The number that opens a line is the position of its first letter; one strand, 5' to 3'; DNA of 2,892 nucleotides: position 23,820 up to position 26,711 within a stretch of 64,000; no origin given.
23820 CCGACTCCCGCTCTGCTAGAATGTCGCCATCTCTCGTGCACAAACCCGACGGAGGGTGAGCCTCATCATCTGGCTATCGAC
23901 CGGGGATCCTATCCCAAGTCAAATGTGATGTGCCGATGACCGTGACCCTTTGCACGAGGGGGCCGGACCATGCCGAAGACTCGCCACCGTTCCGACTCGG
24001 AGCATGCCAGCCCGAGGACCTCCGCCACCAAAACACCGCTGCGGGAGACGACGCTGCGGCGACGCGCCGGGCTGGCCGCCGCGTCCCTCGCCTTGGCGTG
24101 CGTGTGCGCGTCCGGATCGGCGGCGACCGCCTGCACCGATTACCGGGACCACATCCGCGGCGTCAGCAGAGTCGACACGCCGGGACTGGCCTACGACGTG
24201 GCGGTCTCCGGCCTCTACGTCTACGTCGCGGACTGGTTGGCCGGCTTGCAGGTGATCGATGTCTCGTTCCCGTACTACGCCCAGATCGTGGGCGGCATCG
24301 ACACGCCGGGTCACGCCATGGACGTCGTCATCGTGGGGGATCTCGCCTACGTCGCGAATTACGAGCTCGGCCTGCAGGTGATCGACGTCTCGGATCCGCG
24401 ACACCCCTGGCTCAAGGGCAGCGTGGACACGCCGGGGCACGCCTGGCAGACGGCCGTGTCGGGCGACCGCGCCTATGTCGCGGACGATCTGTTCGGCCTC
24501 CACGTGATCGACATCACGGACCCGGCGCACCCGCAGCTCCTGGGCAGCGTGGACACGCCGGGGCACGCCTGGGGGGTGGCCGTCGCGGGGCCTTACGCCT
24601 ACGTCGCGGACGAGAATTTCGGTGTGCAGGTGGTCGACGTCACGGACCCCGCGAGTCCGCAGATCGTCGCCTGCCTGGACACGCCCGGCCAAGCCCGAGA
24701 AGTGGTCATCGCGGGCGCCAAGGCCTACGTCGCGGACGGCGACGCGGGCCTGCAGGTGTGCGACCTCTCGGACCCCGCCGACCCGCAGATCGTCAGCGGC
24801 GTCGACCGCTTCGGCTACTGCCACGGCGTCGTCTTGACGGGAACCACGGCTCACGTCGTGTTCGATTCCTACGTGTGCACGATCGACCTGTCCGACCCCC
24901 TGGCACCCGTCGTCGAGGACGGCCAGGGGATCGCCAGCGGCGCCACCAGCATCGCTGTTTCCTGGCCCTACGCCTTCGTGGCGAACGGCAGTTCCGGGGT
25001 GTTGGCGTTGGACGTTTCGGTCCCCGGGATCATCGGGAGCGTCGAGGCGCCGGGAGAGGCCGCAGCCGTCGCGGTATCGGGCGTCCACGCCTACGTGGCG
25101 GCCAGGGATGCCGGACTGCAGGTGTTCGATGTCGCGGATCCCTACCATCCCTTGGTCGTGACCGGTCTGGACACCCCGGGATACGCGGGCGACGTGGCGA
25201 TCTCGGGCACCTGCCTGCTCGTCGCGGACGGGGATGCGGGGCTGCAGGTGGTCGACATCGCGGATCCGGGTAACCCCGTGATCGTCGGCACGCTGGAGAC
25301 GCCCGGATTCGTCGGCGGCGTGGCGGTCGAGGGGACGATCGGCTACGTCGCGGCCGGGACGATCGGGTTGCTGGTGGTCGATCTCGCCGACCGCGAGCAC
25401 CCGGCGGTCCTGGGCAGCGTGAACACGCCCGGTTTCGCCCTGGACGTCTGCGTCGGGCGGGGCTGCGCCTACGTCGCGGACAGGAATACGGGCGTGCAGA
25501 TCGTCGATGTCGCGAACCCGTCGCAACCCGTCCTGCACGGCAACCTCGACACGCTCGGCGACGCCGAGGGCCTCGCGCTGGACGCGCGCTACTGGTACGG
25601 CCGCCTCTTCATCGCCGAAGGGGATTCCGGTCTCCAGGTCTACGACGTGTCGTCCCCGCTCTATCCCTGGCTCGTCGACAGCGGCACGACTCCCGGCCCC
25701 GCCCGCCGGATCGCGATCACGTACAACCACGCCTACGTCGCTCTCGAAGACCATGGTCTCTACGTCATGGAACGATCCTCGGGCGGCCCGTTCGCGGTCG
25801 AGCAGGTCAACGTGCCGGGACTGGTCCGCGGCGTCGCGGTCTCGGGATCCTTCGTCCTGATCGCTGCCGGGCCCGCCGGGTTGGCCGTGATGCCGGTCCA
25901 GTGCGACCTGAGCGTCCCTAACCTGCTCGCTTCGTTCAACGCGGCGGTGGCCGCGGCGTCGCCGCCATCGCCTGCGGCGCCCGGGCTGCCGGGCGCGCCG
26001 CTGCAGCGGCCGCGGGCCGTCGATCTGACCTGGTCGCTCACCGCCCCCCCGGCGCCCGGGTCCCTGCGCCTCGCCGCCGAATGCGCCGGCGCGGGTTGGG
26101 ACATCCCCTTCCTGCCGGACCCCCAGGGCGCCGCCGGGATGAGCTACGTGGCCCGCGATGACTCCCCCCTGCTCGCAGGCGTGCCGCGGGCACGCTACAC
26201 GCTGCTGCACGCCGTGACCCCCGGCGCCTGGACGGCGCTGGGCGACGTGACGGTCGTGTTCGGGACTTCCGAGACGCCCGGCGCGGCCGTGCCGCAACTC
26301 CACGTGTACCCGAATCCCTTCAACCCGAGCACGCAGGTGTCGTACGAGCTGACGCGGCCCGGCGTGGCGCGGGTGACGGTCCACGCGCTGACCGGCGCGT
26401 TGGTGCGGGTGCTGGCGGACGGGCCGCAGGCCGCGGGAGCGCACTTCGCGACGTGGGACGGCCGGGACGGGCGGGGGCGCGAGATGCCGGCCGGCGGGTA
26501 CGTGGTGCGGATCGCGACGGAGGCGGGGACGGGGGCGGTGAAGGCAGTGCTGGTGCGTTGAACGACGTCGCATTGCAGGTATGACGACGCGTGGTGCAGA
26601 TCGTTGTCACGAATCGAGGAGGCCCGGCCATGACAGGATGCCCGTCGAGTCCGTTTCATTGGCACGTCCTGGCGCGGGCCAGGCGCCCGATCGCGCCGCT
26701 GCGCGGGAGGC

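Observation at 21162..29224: Three tandem LVIVD beta-propeller paralogs with nucleotide-level homogenised C-terminal sorting-domain cassettes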

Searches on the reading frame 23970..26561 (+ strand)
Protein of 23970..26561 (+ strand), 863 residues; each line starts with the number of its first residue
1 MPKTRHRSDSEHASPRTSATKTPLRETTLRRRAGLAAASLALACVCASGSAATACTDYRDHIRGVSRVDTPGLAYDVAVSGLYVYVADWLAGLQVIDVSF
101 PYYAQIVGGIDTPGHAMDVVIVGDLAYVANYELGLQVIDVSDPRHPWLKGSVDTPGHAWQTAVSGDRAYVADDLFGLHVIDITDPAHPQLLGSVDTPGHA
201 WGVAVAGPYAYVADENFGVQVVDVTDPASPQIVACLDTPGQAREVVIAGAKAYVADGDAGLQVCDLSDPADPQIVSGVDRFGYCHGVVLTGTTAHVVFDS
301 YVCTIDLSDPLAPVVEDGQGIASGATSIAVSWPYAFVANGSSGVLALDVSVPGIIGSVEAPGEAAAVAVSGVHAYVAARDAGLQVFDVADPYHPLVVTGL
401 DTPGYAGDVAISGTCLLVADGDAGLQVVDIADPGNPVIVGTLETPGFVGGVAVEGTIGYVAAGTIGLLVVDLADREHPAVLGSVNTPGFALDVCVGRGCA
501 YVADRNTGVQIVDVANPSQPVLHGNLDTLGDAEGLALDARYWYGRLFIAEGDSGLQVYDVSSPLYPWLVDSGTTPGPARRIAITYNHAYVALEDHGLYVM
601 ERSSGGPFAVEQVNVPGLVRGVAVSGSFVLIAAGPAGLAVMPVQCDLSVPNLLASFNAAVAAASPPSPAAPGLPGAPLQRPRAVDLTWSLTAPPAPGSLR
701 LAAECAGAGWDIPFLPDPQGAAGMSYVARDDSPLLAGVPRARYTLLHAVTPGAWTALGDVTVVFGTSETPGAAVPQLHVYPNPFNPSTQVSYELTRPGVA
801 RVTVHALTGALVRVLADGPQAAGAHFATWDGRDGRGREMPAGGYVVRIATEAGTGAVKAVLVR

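Call 4: search_protein_families(library=pfam, proteins=[window:23970-26561:+], max_evalue=0.01)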
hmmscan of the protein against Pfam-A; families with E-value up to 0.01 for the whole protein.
window:23970-26561:+ (863 aa): 3 families
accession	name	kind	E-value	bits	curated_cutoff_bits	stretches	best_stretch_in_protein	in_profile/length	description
PF08309.17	LVIVD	-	2.7e-98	321.5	20.2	9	113-154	1-42/42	LVIVD repeat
PF09826.15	Beta_propel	-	1.2e-12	47.9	22.4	0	427-447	331-351/495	Beta propeller domain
PF13860.13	FlgD_ig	-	7.5e-09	35.9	27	1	790-851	14-76/79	FlgD Ig-like domain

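Call 10: search_protein_families(library=ncbifam, proteins=[window:23970-26561:+], max_evalue=0.01)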
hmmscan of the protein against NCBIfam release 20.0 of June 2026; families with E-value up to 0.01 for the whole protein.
window:23970-26561:+ (863 aa): 6 families
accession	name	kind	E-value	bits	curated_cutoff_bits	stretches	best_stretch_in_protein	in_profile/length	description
TIGR04312.1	choice_anch_B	subfamily_domain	3.5e-19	69.3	100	2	176-286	54-180/364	choice-of-anchor B family protein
NF005176.1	PRK06655.1-1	equivalog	4.1e-07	30.1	230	1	800-856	99-156/197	flagellar hook assembly protein FlgD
NF033707.1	T9SS_sortase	equivalog_domain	0.00012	19.9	420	1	762-851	984-1078/1095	type IX secretion system sortase PorU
TIGR04183.1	Por_Secre_tail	domain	0.00019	21.4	23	1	779-858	1-68/72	T9SS type A sorting domain-containing protein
NF009277.0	PRK12634.1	equivalog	0.00034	20.8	333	1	795-857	119-180/221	flagellar basal body rod modification protein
NF009276.0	PRK12633.1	equivalog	0.003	17.3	383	1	799-859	128-191/234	flagellar basal body rod modification protein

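Call 11: find_encoding_contigs(protein=window:23970-26561:+, flank=10000, max_places=6)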
Protein window:23970-26561:+ (863 aa): no gene with exactly this product is on record in the collection.

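Call 18: find_homologous_proteins(query=window:23970-26561:+, max_evalue=1e-10)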
Query window:23970-26561:+ (863 aa): 1816 proteins with E <= 1e-10 among 8000 candidates; the best 120 are listed.
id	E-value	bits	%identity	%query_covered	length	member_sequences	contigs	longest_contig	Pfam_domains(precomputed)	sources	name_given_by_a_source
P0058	7.1e-266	903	43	57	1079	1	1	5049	PF13860.13,PF09826.16,PF08309.18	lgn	-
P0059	5.6e-236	804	40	67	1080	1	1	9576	PF13860.13,PF09826.16,PF08309.18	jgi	-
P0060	1.0e-222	760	42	68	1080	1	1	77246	PF13860.13,PF09826.16,PF08309.18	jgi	jgi:hypothetical protein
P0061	2.1e-221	756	43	68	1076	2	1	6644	PF13860.13,PF09826.16,PF08309.18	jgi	jgi:hypothetical protein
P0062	5.3e-213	728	35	67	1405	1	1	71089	PF22352.3,PF09826.16,PF08309.18,PF19077.7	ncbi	-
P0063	4.2e-212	725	44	65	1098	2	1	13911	PF22494.4,PF13860.13,PF09826.16,PF08309.18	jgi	jgi:hypothetical protein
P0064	5.6e-211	721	40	69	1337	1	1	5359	PF01650.24,PF09826.16,PF08309.18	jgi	-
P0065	1.3e-208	714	42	62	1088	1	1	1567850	PF05694.18,PF08309.18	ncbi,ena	-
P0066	1.2e-207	710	49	94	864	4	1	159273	PF13860.13,PF09826.16,PF08309.18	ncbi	-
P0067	1.4e-204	700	44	66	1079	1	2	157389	PF05694.18,PF13860.13,PF09826.16,PF08309.18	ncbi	-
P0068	3.9e-204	699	41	69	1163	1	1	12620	PF01650.24,PF09826.16,PF08309.18,PF20090.5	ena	-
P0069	2.4e-202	693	40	62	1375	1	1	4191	PF04151.22,PF09826.16,PF08309.18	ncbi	ncbi:MAG: hypothetical protein BWK80_59135, partial [Desulfobacteraceae bacterium IS3]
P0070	2.1e-200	686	42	65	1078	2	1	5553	PF13860.13,PF09826.16,PF08309.18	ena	-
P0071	5.8e-197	675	43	69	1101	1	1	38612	PF13860.13,PF09826.16,PF08309.18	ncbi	-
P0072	4.1e-196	672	42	66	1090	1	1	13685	PF13860.13,PF09826.16,PF08309.18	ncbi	-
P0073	6.1e-196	672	40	67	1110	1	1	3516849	PF09826.16,PF08309.18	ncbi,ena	-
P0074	2.0e-195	670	42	62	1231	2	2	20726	PF09826.16,PF08309.18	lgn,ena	-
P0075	1.2e-190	654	42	66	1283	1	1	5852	PF09826.16,PF00395.26,PF08309.18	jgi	-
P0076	2.4e-188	646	41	65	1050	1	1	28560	PF22494.4,PF13860.13,PF09826.16,PF08309.18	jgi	jgi:hypothetical protein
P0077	7.5e-188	645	38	77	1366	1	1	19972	PF01650.24,PF09826.16,PF08309.18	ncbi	ncbi:MAG: C13 family peptidase [Desulfamplus sp.]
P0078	2.5e-187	643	36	72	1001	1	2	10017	PF16819.12,PF09826.16,PF08309.18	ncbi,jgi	-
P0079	2.9e-187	643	38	66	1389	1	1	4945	PF16819.12,PF09826.16,PF05345.19,PF08309.18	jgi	-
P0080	1.5e-186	640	35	66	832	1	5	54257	PF01833.31,PF09826.16,PF08309.18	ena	-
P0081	2.1e-184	633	38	73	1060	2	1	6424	PF13860.13,PF09826.16,PF08309.18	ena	-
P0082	1.2e-183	631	43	62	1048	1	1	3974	PF13860.13,PF09826.16,PF08309.18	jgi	jgi:hypothetical protein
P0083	1.3e-183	631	46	53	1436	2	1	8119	PF08309.18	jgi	-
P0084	6.7e-182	625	35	77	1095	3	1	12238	PF13860.13,PF09826.16,PF08309.18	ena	-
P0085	3.6e-179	616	43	68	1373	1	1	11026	PF13229.13,PF22842.4,PF13860.13,PF09826.16,PF08309.18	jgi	jgi:hypothetical protein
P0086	1.8e-178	614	43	67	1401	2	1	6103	PF05694.18,PF01650.24,PF13620.13,PF09826.16,PF08309.18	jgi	-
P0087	1.2e-176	608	38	94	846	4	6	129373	PF13860.13,PF09826.16,PF08309.18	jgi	jgi:hypothetical protein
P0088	5.4e-176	606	39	71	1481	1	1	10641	PF22494.4,PF16819.12,PF09826.16,PF08309.18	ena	-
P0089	7.7e-176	605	37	68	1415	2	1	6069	PF13860.13,PF09826.16,PF08309.18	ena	-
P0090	4.4e-175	603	42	67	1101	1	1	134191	PF13860.13,PF09826.16,PF08309.18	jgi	jgi:hypothetical protein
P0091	1.6e-174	601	44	66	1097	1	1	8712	PF22494.4,PF13860.13,PF09826.16,PF08309.18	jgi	jgi:hypothetical protein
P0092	1.1e-173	598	37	76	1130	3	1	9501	PF13860.13,PF09826.16,PF08309.18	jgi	jgi:hypothetical protein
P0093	1.4e-172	594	42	61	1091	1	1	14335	PF13860.13,PF09826.16,PF08309.18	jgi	jgi:hypothetical protein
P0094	1.6e-172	594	43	67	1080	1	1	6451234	PF13860.13,PF09826.16,PF08309.18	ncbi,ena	-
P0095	1.9e-171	591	41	73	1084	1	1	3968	PF05694.18,PF13860.13,PF09826.16,PF08309.18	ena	-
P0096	5.7e-171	589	44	72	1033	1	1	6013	PF22494.4,PF13860.13,PF09826.16,PF08309.18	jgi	jgi:hypothetical protein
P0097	8.0e-171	588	47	62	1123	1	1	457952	PF04122.18,PF09826.16,PF08309.18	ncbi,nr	ncbi:MAG: cell wall-binding repeat-containing protein [Coriobacteriia bacterium]|nr:cell wall-bindin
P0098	1.6e-170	587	39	62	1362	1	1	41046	PF09826.16,PF08309.18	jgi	jgi:hypothetical protein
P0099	1.7e-170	587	42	67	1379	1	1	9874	PF01650.24,PF13620.13,PF09826.16,PF08309.18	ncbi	-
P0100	7.4e-170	585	40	62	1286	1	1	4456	PF06451.18,PF09826.16,PF08309.18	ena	-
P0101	7.3e-169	582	43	66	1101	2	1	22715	PF13860.13,PF09826.16,PF08309.18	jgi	jgi:hypothetical protein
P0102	9.0e-169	582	41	62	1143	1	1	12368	PF09826.16,PF08309.18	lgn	-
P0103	1.8e-168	581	43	66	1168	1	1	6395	PF13860.13,PF09826.16,PF08309.18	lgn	-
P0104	2.1e-167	577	44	67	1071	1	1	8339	PF13860.13,PF09826.16,PF08309.18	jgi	jgi:hypothetical protein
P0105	2.2e-167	577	43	62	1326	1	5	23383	PF01650.24,PF09826.16,PF08309.18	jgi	jgi:hypothetical protein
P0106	7.7e-167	575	42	70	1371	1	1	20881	PF01650.24,PF09826.16,PF08309.18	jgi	jgi:hypothetical protein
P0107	3.7e-166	573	43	70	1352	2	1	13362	PF01650.24,PF13620.13,PF09826.16,PF08309.18,PF18884.6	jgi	jgi:hypothetical protein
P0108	5.0e-166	573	36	68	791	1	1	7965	PF22494.4,PF09826.16,PF08309.18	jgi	-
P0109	9.4e-166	572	43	68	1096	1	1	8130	PF22494.4,PF21959.3,PF13860.13,PF09826.16,PF08309.18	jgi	-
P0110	1.4e-164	568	34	57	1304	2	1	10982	PF05694.18,PF09826.16,PF08309.18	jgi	jgi:hypothetical protein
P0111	1.4e-164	568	42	67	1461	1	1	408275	PF17963.8,PF18957.7,PF17803.8,PF09826.16,PF05345.19,PF08309.18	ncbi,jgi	-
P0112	2.4e-164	567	43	62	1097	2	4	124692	PF13860.13,PF09826.16,PF08309.18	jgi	jgi:hypothetical protein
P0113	2.6e-164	567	42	63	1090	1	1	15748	PF13860.13,PF09826.16,PF08309.18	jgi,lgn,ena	-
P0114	3.9e-164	566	37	75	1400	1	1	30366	PF01650.24,PF13620.13,PF09826.16,PF08309.18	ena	-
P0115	5.0e-164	566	38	71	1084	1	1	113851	PF13860.13,PF09826.16,PF08309.18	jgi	jgi:hypothetical protein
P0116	1.3e-163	565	32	66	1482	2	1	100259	PF22073.3,PF15780.12,PF07610.18,PF18962.8,PF16819.12,PF22067.3,PF09826.16,PF08309.18,PF12371.15,PF21544.4,PF22544.3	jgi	-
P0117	1.4e-163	564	41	67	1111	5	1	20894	PF18962.8,PF13860.13,PF09826.16,PF08309.18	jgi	jgi:hypothetical protein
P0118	1.8e-163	564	42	71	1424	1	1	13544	PF22494.4,PF13229.13,PF22842.4,PF13860.13,PF09826.16,PF08309.18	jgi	jgi:hypothetical protein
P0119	2.0e-163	564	41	67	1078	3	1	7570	PF13860.13,PF09826.16,PF08309.18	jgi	-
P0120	9.1e-161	555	35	65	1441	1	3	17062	PF16655.13,PF25059.2,PF25788.3,PF24489.2,PF09826.16,PF08309.18,PF00041.28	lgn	-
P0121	2.2e-160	554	35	65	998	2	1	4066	PF22494.4,PF05694.18,PF02239.23,PF09826.16,PF08309.18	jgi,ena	-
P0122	3.4e-160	553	41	65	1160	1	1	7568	PF13860.13,PF09826.16,PF08309.18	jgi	jgi:hypothetical protein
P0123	5.1e-160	553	37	71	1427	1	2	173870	PF05694.18,PF01650.24,PF13620.13,PF09826.16,PF08309.18,PF18185.8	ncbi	ncbi:C13 family peptidase [Thermodesulfobacteriota bacterium]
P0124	1.5e-159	551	40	68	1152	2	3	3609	PF01650.24,PF16819.12,PF09826.16,PF08309.18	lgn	-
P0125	1.9e-159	551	43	62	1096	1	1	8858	PF22494.4,PF13860.13,PF09826.16,PF08309.18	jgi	jgi:hypothetical protein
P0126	2.5e-159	550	46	57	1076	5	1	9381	PF18962.8,PF13860.13,PF09826.16,PF08309.18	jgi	jgi:hypothetical protein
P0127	6.2e-159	549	35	71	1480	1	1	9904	PF00801.27,PF17963.8,PF01833.31,PF17892.8,PF17803.8,PF09826.16,PF05345.19,PF08309.18,PF18911.7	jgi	-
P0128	1.4e-158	548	36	70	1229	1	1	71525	PF00496.28,PF09826.16,PF08309.18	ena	-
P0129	4.0e-157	543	44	67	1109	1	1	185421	PF13860.13,PF09826.16,PF08309.18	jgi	jgi:hypothetical protein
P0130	4.3e-157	543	42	62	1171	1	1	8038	PF18962.8,PF13860.13,PF09826.16,PF08309.18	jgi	jgi:hypothetical protein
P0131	4.4e-157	543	40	64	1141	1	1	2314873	PF10342.16,PF09826.16,PF08309.18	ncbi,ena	-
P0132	4.9e-157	543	39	64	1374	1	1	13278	PF13229.13,PF18962.8,PF22842.4,PF13860.13,PF09826.16,PF08309.18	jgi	jgi:hypothetical protein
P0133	8.6e-157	542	39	64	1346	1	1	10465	PF16819.12,PF09826.16,PF08309.18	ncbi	-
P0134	1.8e-156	541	42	68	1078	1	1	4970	PF22494.4,PF13860.13,PF09826.16,PF08309.18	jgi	-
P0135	1.4e-154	535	40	68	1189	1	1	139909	PF17963.8,PF05694.18,PF24848.3,PF18957.7,PF17803.8,PF09826.16,PF05345.19,PF08309.18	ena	-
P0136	1.4e-154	535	41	65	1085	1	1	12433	PF13860.13,PF09826.16,PF08309.18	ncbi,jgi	-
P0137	1.7e-154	534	34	67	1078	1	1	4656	PF22494.4,PF21959.3,PF09826.16,PF08309.18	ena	-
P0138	1.7e-154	534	38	62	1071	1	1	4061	PF13860.13,PF09826.16,PF08309.18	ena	-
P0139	9.0e-154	532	40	68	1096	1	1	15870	PF13860.13,PF09826.16,PF08309.18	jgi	jgi:hypothetical protein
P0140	1.4e-153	531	36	100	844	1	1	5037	PF13860.13,PF09826.16,PF08309.18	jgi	jgi:hypothetical protein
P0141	2.1e-153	531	42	54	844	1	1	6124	PF22494.4,PF02239.23,PF16819.12,PF13860.13,PF09826.16,PF08309.18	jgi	-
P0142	2.1e-153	531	37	66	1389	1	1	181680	PF22494.4,PF05694.18,PF16819.12,PF08309.18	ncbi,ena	-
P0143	3.2e-152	527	37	78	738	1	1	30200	PF13860.13,PF09826.16,PF08309.18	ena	-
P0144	4.3e-152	526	42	67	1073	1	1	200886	PF25832.1,PF13860.13,PF09826.16,PF08309.18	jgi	jgi:hypothetical protein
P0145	1.1e-151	525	38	73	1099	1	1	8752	PF13860.13,PF09826.16,PF08309.18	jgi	-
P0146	1.1e-151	525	39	62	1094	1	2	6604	PF13860.13,PF09826.16,PF08309.18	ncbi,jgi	-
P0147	2.2e-151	524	34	68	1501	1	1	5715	PF22494.4,PF07679.23,PF13895.13,PF05694.18,PF13927.13,PF09826.16,PF08309.18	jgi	jgi:hypothetical protein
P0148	3.5e-151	523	40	62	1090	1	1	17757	PF09826.16,PF08309.18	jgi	jgi:hypothetical protein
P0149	4.8e-151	523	43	67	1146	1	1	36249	PF01650.24,PF09826.16,PF08309.18,PF20090.5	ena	-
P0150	7.3e-151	522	40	69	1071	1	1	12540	PF00801.27,PF13860.13,PF09826.16,PF08309.18,PF18911.7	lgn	-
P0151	1.7e-150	521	39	63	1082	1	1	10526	PF22494.4,PF09826.16,PF08309.18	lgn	-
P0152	2.2e-150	521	36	66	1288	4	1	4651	PF08309.18,PF03495.20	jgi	jgi:hypothetical protein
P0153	2.5e-150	521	36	65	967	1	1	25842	PF09826.16,PF08309.18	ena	-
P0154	3.1e-150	520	36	75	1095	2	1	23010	PF13860.13,PF08309.18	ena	-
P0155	4.9e-150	520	36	75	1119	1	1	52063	PF05694.18,PF13860.13,PF08309.18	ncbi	ncbi:MAG: FlgD immunoglobulin-like domain containing protein [Candidatus Krumholzibacteriia bacteriu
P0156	6.8e-150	519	40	68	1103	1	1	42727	PF08309.18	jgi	jgi:hypothetical protein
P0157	7.7e-150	519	40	62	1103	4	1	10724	PF13860.13,PF09826.16,PF08309.18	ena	-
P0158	1.6e-149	518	40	67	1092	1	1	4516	PF05694.18,PF13860.13,PF09826.16,PF08309.18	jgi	jgi:hypothetical protein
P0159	3.1e-149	517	36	75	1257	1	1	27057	PF09826.16,PF08309.18,PF05048.20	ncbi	-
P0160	3.7e-149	517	40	56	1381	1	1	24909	PF13860.13,PF08309.18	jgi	jgi:hypothetical protein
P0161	5.7e-149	516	39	67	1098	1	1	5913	PF13860.13,PF09826.16,PF08309.18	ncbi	-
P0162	1.5e-148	515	39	63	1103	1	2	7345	PF13860.13,PF09826.16,PF08309.18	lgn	-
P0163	1.6e-148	515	34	92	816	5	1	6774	PF13860.13,PF09826.16,PF08309.18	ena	-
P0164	2.4e-148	514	40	69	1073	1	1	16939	PF13860.13,PF09826.16,PF08309.18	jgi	jgi:hypothetical protein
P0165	4.7e-148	513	40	61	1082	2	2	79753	PF22494.4,PF13860.13,PF09826.16,PF08309.18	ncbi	-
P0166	5.2e-148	513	40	69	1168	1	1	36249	PF09826.16,PF08309.18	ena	-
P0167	6.9e-148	513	34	66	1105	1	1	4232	PF13860.13,PF09826.16,PF08309.18,PF21544.4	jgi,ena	-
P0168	9.1e-148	512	41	71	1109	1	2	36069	PF09826.16,PF08309.18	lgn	-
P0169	5.4e-147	510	34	67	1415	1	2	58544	PF13860.13,PF09826.16,PF08309.18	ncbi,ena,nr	ncbi:MAG: T9SS type A sorting domain-containing protein [Candidatus Eisenbacteria sp.]|nr:T9SS type 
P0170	6.0e-147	509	39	71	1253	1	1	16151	PF13860.13,PF09826.16,PF08309.18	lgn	-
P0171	7.0e-147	509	37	75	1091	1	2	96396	PF13860.13,PF09826.16,PF08309.18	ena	-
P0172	8.0e-147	509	38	65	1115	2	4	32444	PF13860.13,PF08309.18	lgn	-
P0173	1.5e-146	508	41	62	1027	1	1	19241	PF13860.13,PF09826.16,PF08309.18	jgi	-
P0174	1.9e-146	508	37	68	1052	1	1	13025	PF13860.13,PF09826.16,PF08309.18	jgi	-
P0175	2.4e-146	507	39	72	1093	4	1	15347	PF13860.13,PF09826.16,PF08309.18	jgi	jgi:hypothetical protein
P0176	2.7e-146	507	46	57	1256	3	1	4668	PF22494.4,PF05096.19,PF01650.24,PF13620.13,PF09826.16,PF08309.18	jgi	jgi:hypothetical protein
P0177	9.3e-146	506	39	62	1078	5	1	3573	PF08309.18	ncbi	-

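Call 19: find_encoding_contigs(protein=P0066, flank=10000, max_places=4)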
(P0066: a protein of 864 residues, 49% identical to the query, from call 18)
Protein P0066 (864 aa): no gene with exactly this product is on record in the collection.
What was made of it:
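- Tried and rejected: Look-ups of g2 and of P0066 found no contig (calls 11, 19).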
